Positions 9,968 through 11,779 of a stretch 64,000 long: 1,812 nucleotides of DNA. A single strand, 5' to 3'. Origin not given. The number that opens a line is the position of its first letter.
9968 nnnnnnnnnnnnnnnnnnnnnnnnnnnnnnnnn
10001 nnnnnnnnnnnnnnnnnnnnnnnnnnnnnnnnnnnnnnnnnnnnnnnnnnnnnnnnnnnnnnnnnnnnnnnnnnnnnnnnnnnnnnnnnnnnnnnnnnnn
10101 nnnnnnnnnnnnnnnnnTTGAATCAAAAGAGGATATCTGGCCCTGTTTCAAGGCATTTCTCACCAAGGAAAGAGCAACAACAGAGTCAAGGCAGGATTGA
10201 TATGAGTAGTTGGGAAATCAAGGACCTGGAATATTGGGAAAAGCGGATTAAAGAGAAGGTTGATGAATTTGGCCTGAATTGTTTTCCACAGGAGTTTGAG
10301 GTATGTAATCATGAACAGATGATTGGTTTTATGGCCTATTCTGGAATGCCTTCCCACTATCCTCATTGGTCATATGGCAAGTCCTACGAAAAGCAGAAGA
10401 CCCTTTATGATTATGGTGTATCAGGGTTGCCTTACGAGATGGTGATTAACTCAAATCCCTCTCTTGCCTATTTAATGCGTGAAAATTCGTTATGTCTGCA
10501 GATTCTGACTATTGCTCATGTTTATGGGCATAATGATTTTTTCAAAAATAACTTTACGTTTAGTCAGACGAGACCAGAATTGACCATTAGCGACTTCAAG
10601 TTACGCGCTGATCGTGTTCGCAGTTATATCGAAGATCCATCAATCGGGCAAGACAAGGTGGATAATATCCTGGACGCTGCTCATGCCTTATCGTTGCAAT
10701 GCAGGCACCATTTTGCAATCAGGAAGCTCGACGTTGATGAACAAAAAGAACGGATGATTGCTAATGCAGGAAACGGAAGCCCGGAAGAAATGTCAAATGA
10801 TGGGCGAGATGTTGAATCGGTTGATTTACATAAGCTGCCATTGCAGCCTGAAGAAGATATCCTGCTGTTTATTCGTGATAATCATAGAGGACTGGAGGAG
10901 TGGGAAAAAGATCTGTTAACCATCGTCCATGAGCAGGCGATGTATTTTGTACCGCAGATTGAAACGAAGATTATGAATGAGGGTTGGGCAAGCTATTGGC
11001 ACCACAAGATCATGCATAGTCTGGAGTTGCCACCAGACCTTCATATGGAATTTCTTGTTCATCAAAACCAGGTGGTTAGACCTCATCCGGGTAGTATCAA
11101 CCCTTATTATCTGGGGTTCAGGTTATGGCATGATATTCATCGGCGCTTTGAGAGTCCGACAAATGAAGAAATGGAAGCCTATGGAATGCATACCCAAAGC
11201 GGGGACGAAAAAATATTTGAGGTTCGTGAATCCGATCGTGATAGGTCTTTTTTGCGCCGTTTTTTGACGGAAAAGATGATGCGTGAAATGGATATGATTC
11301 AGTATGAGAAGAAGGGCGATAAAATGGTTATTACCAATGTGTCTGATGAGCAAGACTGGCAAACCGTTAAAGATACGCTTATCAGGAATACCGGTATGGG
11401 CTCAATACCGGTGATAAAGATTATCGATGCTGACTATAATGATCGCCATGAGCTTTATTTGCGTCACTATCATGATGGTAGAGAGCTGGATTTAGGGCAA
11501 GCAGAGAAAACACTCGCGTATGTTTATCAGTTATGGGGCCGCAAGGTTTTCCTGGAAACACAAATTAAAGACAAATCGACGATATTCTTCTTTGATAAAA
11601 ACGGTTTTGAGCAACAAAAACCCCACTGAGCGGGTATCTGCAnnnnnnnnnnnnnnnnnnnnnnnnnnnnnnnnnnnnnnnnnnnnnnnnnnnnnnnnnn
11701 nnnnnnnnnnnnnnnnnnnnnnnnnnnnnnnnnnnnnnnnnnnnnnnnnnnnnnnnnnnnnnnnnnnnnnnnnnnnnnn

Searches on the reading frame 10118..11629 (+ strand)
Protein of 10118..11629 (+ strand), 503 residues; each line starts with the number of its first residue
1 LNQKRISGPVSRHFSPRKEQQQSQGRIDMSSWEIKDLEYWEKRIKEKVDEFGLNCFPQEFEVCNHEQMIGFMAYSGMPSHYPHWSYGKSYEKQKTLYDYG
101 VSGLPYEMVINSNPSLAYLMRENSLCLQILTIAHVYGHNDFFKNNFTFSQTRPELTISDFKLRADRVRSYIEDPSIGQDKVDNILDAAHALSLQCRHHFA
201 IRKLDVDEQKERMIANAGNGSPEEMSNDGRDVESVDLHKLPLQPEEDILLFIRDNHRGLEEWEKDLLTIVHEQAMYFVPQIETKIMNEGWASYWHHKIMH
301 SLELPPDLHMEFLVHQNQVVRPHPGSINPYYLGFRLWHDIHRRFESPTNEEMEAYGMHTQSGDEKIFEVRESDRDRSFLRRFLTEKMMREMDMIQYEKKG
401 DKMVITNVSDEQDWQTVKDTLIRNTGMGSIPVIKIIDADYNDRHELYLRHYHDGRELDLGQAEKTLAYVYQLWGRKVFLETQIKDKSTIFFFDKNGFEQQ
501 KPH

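Call 31: search_protein_families(library=pfam, proteins=[window:10118-11629:+], max_evalue=0.00001)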
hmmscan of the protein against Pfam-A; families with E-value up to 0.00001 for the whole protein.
window:10118-11629:+ (503 aa): 2 families
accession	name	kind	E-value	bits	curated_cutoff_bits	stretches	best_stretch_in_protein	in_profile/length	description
PF04293.20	SpoVR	-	1.7e-145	485.3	27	1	32-428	2-405/407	SpoVR like protein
PF24755.2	SpoVR_C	-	3.1e-14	53.2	27.6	1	431-482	1-53/55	SpoVR-like C-terminal domain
